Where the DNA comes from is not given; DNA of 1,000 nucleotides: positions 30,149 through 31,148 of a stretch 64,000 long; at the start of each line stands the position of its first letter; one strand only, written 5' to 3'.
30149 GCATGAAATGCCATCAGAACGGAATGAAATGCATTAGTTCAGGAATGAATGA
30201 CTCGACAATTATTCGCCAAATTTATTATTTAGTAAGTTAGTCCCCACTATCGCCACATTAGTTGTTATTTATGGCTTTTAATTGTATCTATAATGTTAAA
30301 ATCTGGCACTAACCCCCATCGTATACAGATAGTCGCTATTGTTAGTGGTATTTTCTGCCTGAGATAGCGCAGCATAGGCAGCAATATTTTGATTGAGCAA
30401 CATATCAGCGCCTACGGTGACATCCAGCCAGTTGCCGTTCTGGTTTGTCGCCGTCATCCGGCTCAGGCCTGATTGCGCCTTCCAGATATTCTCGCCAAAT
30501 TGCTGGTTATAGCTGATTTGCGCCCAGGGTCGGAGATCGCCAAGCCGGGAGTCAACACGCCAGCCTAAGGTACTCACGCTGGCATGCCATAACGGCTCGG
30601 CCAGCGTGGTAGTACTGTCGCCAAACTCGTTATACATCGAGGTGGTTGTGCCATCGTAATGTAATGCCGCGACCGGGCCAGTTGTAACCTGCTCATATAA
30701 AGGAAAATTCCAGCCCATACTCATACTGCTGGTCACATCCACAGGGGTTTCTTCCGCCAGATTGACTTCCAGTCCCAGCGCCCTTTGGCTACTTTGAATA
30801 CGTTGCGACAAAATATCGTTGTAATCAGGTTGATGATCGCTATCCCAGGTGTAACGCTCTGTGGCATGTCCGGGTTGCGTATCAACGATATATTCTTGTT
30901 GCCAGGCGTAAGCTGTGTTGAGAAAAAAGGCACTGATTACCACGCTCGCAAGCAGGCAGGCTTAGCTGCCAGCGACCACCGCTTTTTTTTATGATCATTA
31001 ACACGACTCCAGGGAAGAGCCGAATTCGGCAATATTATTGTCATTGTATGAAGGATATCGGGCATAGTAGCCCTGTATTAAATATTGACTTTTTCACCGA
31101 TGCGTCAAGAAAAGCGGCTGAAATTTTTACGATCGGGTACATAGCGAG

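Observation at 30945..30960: yhjY N-terminus disrupted by a 4-bp tandem repeat (CTGC CTGC) causing a frameshift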

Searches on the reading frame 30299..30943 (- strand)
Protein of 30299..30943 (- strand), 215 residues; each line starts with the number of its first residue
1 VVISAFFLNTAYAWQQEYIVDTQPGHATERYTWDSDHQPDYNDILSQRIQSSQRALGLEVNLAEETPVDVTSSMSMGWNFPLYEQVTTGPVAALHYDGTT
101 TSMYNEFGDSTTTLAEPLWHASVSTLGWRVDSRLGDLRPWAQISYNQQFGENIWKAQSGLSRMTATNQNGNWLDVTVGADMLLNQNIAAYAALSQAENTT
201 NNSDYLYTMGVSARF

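Call 22: list_cluster_members(proteins=[window:30299-30943:-, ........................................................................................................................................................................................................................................, window:30885-30998:-])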
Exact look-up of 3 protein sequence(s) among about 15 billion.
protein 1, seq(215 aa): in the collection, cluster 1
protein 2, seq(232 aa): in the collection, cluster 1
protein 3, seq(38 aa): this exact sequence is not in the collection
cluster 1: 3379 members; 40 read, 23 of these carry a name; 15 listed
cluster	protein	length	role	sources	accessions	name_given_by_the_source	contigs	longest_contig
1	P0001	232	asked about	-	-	autotransporter outer membrane beta-barrel domain-containing protein [Escherichia coli] | Autotransporter outer membrane beta-barrel domain-containing protein n=1 Tax=Escherichia ...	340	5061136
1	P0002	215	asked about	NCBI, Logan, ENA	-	-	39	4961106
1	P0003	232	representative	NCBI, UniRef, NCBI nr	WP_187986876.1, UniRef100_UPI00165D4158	autotransporter domain-containing protein [Escherichia coli] | autotransporter domain-containing protein n=1 Tax=Escherichia coli TaxID=562 ... | autotransporter outer membrane beta-barrel domain-containing protein [Escherichia coli]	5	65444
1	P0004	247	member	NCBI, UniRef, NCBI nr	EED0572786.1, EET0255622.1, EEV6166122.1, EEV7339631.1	TPA: autotransporter outer membrane beta-barrel domain-containing protein [Escherichia ... | autotransporter outer membrane beta-barrel domain-containing protein n=1 Tax=Escherichia ... | autotransporter outer membrane beta-barrel domain-containing protein [Escherichia coli]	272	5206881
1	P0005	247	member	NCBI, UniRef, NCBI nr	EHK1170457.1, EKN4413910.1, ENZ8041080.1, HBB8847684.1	autotransporter domain-containing protein [Escherichia coli] | autotransporter outer membrane beta-barrel domain-containing protein n=1 Tax=Escherichia ... | autotransporter outer membrane beta-barrel domain-containing protein [Escherichia coli]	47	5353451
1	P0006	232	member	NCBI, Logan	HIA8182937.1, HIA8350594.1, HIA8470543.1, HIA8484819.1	TPA: autotransporter domain-containing protein [Escherichia coli]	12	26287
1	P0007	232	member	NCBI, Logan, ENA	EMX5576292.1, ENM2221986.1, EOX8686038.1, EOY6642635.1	autotransporter domain-containing protein [Shigella flexneri]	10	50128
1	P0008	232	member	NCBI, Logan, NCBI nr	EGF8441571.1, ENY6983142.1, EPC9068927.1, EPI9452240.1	autotransporter domain-containing protein [Escherichia coli] | autotransporter outer membrane beta-barrel domain-containing protein [Escherichia coli]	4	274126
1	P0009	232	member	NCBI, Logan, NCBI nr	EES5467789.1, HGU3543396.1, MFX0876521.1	TPA: autotransporter domain-containing protein [Escherichia coli O103:H2] | autotransporter outer membrane beta-barrel domain-containing protein [Escherichia coli]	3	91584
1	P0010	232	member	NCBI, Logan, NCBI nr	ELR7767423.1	autotransporter outer membrane beta-barrel domain-containing protein [Escherichia coli]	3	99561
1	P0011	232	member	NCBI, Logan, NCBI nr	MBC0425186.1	autotransporter outer membrane beta-barrel domain-containing protein [Escherichia coli]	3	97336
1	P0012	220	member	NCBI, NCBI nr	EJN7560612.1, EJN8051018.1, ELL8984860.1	autotransporter outer membrane beta-barrel domain-containing protein, partial ... | autotransporter outer membrane beta-barrel domain-containing protein [Escherichia coli]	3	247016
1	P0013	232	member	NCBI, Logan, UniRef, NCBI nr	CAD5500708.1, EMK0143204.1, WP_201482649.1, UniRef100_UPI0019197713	autotransporter outer membrane beta-barrel domain-containing protein [Escherichia coli] | autotransporter outer membrane beta-barrel domain-containing protein n=1 Tax=Escherichia ...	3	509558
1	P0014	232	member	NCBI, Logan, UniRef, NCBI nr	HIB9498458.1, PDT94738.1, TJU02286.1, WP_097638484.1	autotransporter outer membrane beta-barrel domain-containing protein [Escherichia coli] | autotransporter outer membrane beta-barrel domain-containing protein n=1 Tax=Escherichia ...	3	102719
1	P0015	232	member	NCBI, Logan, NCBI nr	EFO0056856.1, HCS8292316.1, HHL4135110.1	autotransporter outer membrane beta-barrel domain-containing protein [Escherichia coli]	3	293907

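Call 23: find_encoding_contigs(protein=window:30299-30943:-, flank=1500, max_places=10)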
Protein seq(215 aa) (215 aa): 24 contigs read that carry it; 8 places shown.
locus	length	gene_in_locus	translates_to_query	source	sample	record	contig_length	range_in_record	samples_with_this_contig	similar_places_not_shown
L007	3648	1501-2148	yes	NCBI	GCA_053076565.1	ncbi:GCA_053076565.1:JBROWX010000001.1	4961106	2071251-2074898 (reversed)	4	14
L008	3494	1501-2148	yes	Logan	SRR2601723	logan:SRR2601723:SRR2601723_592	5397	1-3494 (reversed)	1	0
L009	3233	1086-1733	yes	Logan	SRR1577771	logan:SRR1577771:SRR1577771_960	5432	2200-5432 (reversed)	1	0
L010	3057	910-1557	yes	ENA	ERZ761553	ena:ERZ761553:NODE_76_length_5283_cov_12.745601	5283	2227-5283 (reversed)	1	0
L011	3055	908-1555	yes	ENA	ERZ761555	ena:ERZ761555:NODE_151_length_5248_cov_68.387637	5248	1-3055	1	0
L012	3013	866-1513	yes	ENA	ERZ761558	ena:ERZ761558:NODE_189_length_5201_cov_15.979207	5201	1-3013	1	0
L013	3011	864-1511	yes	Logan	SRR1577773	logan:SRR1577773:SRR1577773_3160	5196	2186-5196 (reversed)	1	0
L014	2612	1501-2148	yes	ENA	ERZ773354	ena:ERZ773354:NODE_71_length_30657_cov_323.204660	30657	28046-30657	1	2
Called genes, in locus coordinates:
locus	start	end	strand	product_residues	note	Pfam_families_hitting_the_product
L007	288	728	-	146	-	PF00583:Acetyltransf_1, PF13673:Acetyltransf_10, PF13508:Acetyltransf_7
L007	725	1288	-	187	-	PF03352:Adenine_glyco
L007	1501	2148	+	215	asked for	PF03797:Autotransporter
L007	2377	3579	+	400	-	PF07690:MFS_1, PF13347:MFS_2 (faint), PF07690:MFS_1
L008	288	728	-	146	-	PF00583:Acetyltransf_1, PF13673:Acetyltransf_10, PF13508:Acetyltransf_7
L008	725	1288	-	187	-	PF03352:Adenine_glyco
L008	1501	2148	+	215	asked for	PF03797:Autotransporter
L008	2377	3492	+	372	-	?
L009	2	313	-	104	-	PF13673:Acetyltransf_10, PF00583:Acetyltransf_1, PF13508:Acetyltransf_7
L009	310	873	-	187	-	PF03352:Adenine_glyco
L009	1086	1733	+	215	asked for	PF03797:Autotransporter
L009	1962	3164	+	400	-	PF07690:MFS_1, PF13347:MFS_2 (faint), PF07690:MFS_1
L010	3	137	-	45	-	?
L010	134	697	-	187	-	PF03352:Adenine_glyco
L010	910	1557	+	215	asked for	PF03797:Autotransporter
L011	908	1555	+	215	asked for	PF03797:Autotransporter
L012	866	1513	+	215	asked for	PF03797:Autotransporter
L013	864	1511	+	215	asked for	PF03797:Autotransporter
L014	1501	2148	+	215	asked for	PF03797:Autotransporter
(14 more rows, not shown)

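Call 54: predict_structure(protein=P0001)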
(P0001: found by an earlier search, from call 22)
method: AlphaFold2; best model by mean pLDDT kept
length: 232 residues; sequences in the alignment: 1
mean_pLDDT: 34.3   pTM: 0.19
mean pLDDT of the five models: 34.3, 30.6, 28.9, 28.8, 28.7
residues with pLDDT >= 90: 0; 70-90: 10; 50-70: 13; < 50: 209
segments of 3 or more residues with pLDDT < 50: 1-5, 29-232
pLDDT, mean of each block of 10 residues (from residue 1): 50 71 63 39 31 37 33 30 28 25 26 32 30 29 33 34 34 28 30 27 26 29 27 24
secondary structure, 60 per line:
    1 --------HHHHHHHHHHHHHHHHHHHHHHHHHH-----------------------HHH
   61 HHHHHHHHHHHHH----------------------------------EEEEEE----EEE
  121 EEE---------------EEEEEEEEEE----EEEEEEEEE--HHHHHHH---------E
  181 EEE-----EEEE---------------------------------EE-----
elements in order: H9-34 H58-73 E108-113 E118-123 E139-148 E153-161 H164-170 E180-183 E189-192

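Call 66: search_protein_representatives(protein=P0001)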
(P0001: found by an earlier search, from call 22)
Query: 232 residues. Proteins with E-value up to 0.001 (for the whole library): 111; up to 1e-10: 69; up to 1e-30: 26. The best 111 are listed.
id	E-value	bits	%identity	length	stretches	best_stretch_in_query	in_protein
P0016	3.3e-93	327.9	96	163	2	112-232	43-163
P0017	1.2e-90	319.5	97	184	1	2-147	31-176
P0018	3.0e-80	285.5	94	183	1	20-151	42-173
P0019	4.3e-70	252.3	56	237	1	15-232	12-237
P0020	8.2e-70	251.4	95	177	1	109-232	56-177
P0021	6.7e-67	241.8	96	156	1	85-194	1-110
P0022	7.9e-47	176.2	52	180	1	1-169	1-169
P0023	1.6e-45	171.9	52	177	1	1-168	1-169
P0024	2.8e-44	167.8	68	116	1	120-232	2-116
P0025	5.2e-43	163.7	50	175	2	131-232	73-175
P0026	5.8e-43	163.6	47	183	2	142-232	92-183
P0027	4.9e-41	157.3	46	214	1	1-232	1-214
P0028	8.5e-41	156.5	83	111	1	131-222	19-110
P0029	2.3e-39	151.8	44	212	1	7-232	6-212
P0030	4.2e-39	150.9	39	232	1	30-232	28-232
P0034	1.6e-37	145.7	44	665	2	89-232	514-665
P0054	1.0e-21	94.1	36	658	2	92-232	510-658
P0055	6.0e-21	91.5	39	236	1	73-232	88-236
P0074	1.8e-13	67.1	29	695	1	86-232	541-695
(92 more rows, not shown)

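Call 69: search_protein_families(library=pfam, proteins=[P0034, P0054, P0074, P0019, P0030, P0055], max_evalue=0.001)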
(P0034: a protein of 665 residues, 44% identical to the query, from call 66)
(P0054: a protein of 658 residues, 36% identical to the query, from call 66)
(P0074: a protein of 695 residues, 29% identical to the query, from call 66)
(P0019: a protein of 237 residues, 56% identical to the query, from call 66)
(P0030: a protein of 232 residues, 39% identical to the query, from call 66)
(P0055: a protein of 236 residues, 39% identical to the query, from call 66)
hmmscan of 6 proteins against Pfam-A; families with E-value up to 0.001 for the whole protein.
P0034 (665 aa): 2 families
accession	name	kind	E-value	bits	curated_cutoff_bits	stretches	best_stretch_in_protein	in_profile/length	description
PF03797.25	Autotransporter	-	7.1e-40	137.8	26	1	396-643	2-254/255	Autotransporter beta-domain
PF00657.28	Lipase_GDSL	-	1.1e-18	68.6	23.6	1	35-348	1-208/208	GDSL-like Lipase/Acylhydrolase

P0054 (658 aa): 2 families
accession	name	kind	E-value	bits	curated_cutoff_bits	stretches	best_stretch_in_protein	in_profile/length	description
PF03797.25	Autotransporter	-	5.2e-38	131.7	26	1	390-636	2-254/255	Autotransporter beta-domain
PF00657.28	Lipase_GDSL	-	1.5e-19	71.4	23.6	1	34-342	2-208/208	GDSL-like Lipase/Acylhydrolase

P0074 (695 aa): 3 families
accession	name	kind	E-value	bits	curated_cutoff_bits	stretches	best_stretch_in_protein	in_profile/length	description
PF03797.25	Autotransporter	-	2.1e-38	132.9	26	1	432-673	9-254/255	Autotransporter beta-domain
PF00657.28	Lipase_GDSL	-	1.7e-18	67.9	23.6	1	28-393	1-208/208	GDSL-like Lipase/Acylhydrolase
PF13472.12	Lipase_GDSL_2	-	0.00056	20.9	32.9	0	30-161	1-88/178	GDSL-like Lipase/Acylhydrolase family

P0019 (237 aa): 1 family
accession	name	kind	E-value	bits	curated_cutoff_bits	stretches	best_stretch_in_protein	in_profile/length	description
PF03797.25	Autotransporter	-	5.6e-10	39.8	26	1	80-215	108-254/255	Autotransporter beta-domain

P0030 (232 aa): 1 family
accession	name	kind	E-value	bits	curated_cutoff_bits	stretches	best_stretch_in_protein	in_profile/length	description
PF03797.25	Autotransporter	-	3.5e-05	24.1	26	1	94-208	124-252/255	Autotransporter beta-domain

P0055 (236 aa): 1 family
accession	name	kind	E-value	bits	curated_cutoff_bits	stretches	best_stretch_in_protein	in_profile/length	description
PF03797.25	Autotransporter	-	1.4e-06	28.7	26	1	144-214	169-254/255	Autotransporter beta-domain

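Call 73: search_solved_structures(query=P0034, max_evalue=0.001)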
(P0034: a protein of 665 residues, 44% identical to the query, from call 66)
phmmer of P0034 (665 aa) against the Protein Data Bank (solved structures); distinct sequences matched with E-value up to 0.001: 3.
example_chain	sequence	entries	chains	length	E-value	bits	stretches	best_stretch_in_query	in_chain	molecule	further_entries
3kvn_X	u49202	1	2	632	1.1e-34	123.3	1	255-599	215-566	Esterase estA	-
8a24_A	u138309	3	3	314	7.3e-12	47.9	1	33-183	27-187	Lysophospholipase A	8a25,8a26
6jl1_A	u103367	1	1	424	0.00057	21.8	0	272-346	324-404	Thermolabile hemolysin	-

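Call 74: search_solved_structures(query=A3, max_evalue=1, show_alignments=1)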
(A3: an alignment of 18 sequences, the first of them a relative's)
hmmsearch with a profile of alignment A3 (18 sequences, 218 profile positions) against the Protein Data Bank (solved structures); distinct sequences matched with E-value up to 1: 1.
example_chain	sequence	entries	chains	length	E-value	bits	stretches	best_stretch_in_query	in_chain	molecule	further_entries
9oqa_A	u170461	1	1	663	2.2e-06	30.6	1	85-218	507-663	Autotransporter domain-containing protein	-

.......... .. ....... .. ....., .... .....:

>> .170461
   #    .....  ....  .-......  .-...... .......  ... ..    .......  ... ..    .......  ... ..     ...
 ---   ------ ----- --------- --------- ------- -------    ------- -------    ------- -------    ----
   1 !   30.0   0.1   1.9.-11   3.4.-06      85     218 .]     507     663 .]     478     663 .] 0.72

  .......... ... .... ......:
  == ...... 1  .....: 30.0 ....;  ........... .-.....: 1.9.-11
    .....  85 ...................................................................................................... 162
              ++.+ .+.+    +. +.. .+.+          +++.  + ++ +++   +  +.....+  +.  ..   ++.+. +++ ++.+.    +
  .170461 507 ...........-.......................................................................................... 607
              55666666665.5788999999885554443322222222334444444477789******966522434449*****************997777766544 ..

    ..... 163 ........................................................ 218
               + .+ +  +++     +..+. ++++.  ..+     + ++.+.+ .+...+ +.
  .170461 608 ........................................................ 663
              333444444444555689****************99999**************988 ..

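Call 78: predict_structure(alignment_id=A3)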
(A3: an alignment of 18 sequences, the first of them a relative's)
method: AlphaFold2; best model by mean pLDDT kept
length: 232 residues; sequences in the alignment: 18
mean_pLDDT: 68.1   pTM: 0.51
mean pLDDT of the five models: 68.1, 67.6, 53.1, 52.5, 48.7
residues with pLDDT >= 90: 57; 70-90: 56; 50-70: 46; < 50: 73
segments of 3 or more residues with pLDDT < 50: 33-51, 68-86, 117-134, 170-174, 176-183
pLDDT, mean of each block of 10 residues (from residue 1): 57 87 75 46 40 56 55 35 50 89 93 61 44 59 94 94 76 44 66 93 91 75 85 75
secondary structure, 60 per line:
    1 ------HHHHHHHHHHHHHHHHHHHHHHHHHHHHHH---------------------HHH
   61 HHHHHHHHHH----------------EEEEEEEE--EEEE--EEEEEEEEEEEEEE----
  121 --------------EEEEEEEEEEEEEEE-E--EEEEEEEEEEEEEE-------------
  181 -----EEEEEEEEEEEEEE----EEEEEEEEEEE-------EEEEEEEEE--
elements in order: H7-36 H58-70 E87-94 E97-100 E103-116 E135-149 E154-167 E186-199 E204-214 E222-230

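Call 81: fold_search(model_id=the predicted structure, library=pdb)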
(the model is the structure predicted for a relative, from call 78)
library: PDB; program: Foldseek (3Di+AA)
matches with E <= 10: 766; with E <= 0.001: 0
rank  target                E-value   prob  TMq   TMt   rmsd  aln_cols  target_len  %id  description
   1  8wv0_A                3.2e-03  1.00  0.33  0.25   4.9       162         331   15  Outer membrane porin of Burkholderia pseudomallei (BpsOmp38) (released 2024-10-30)
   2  8wv0_B                5.9e-03  0.77  0.22  0.17  12.2       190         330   16  Outer membrane porin of Burkholderia pseudomallei (BpsOmp38) (released 2024-10-30)
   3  5o78_A                1.1e-02  1.00  0.31  0.23   5.8       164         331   14  Crystal structure of Omp35 from Enterobacter aerogenes (released 2018-06-20)
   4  3qq2_A                1.2e-02  1.00  0.41  0.39   5.4       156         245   18  Crystal Structure of the Beta Domain of the Bordetella Autotransporter Brka (released 2011-04-13)
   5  6rd3_B                1.2e-02  1.00  0.30  0.21   8.1       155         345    8  Crystal structure of the wild type OmpK36 from Klebsiella pneumonia (released 2019-09-11)
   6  5fvn_A                1.5e-02  0.99  0.28  0.20  11.1       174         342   14  X-ray crystal structure of Enterobacter cloacae OmpE36 porin. (released 2016-08-10)
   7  3qq2_C                1.6e-02  1.00  0.39  0.36   6.4       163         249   16  Crystal Structure of the Beta Domain of the Bordetella Autotransporter Brka (released 2011-04-13)
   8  7pzf_E                1.6e-02  1.00  0.32  0.24   6.4       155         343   15  Crystal structure of the OmpK36 TD insertion chimera from Klebsiella pneumonia (released 2022-07-06)
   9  1p4t                  1.7e-02  0.99  0.29  0.40   8.8       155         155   12  Crystal structure of Neisserial surface protein A (NspA) (released 2003-07-22)
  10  5o68_C                1.8e-02  1.00  0.35  0.32   7.8       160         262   11  Crystal Structure of the Pseudomonas functional amyloid secretion protein FapF - R157A mutant (released 2017-08-23)
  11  6rd3_A                1.9e-02  0.99  0.32  0.23   7.1       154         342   13  Crystal structure of the wild type OmpK36 from Klebsiella pneumonia (released 2019-09-11)
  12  5o79_A                2.3e-02  0.99  0.32  0.23   5.5       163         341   12  Klebsiella pneumoniae OmpK36 (released 2018-06-20)
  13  2por                  2.7e-02  1.00  0.32  0.25   7.4       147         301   12  STRUCTURE OF PORIN REFINED AT 1.8 ANGSTROMS RESOLUTION (released 1993-07-15)
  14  6rck_B                2.7e-02  0.98  0.30  0.21  10.0       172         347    8  Crystal structure of the OmpK36 GD insertion chimera from Klebsiella pneumonia (released 2019-09-11)
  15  4fuv                  2.7e-02  0.20  0.13  0.14  18.7       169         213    8  Crystal Structure of Acinetobacter baumannii CarO (released 2013-07-10)
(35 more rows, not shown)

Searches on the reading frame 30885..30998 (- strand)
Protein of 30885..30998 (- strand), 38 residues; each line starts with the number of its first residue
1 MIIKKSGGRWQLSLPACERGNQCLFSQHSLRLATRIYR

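Call 69: search_protein_families(library=pfam, proteins=[P0034, P0054, P0074, P0019, P0030, P0055], max_evalue=0.001)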
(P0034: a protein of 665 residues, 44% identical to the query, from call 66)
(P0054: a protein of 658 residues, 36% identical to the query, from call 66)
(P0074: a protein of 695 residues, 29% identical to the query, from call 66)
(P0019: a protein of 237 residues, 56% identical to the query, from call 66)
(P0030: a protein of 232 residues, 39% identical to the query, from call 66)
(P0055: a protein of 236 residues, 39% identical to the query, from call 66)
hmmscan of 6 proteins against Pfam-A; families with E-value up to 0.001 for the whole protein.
P0034 (665 aa): 2 families
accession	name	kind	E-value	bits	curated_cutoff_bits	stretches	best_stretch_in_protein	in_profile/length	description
PF03797.25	Autotransporter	-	7.1e-40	137.8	26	1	396-643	2-254/255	Autotransporter beta-domain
PF00657.28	Lipase_GDSL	-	1.1e-18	68.6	23.6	1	35-348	1-208/208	GDSL-like Lipase/Acylhydrolase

P0054 (658 aa): 2 families
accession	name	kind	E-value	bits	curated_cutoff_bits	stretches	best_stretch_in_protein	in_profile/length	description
PF03797.25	Autotransporter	-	5.2e-38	131.7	26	1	390-636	2-254/255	Autotransporter beta-domain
PF00657.28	Lipase_GDSL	-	1.5e-19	71.4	23.6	1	34-342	2-208/208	GDSL-like Lipase/Acylhydrolase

P0074 (695 aa): 3 families
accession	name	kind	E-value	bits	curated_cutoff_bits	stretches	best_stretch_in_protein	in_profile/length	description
PF03797.25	Autotransporter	-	2.1e-38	132.9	26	1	432-673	9-254/255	Autotransporter beta-domain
PF00657.28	Lipase_GDSL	-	1.7e-18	67.9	23.6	1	28-393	1-208/208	GDSL-like Lipase/Acylhydrolase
PF13472.12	Lipase_GDSL_2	-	0.00056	20.9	32.9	0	30-161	1-88/178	GDSL-like Lipase/Acylhydrolase family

P0019 (237 aa): 1 family
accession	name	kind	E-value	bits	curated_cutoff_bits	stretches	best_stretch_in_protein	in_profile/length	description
PF03797.25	Autotransporter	-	5.6e-10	39.8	26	1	80-215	108-254/255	Autotransporter beta-domain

P0030 (232 aa): 1 family
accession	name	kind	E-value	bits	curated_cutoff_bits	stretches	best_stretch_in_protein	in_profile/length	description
PF03797.25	Autotransporter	-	3.5e-05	24.1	26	1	94-208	124-252/255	Autotransporter beta-domain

P0055 (236 aa): 1 family
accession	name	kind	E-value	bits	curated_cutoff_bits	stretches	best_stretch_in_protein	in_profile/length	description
PF03797.25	Autotransporter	-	1.4e-06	28.7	26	1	144-214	169-254/255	Autotransporter beta-domain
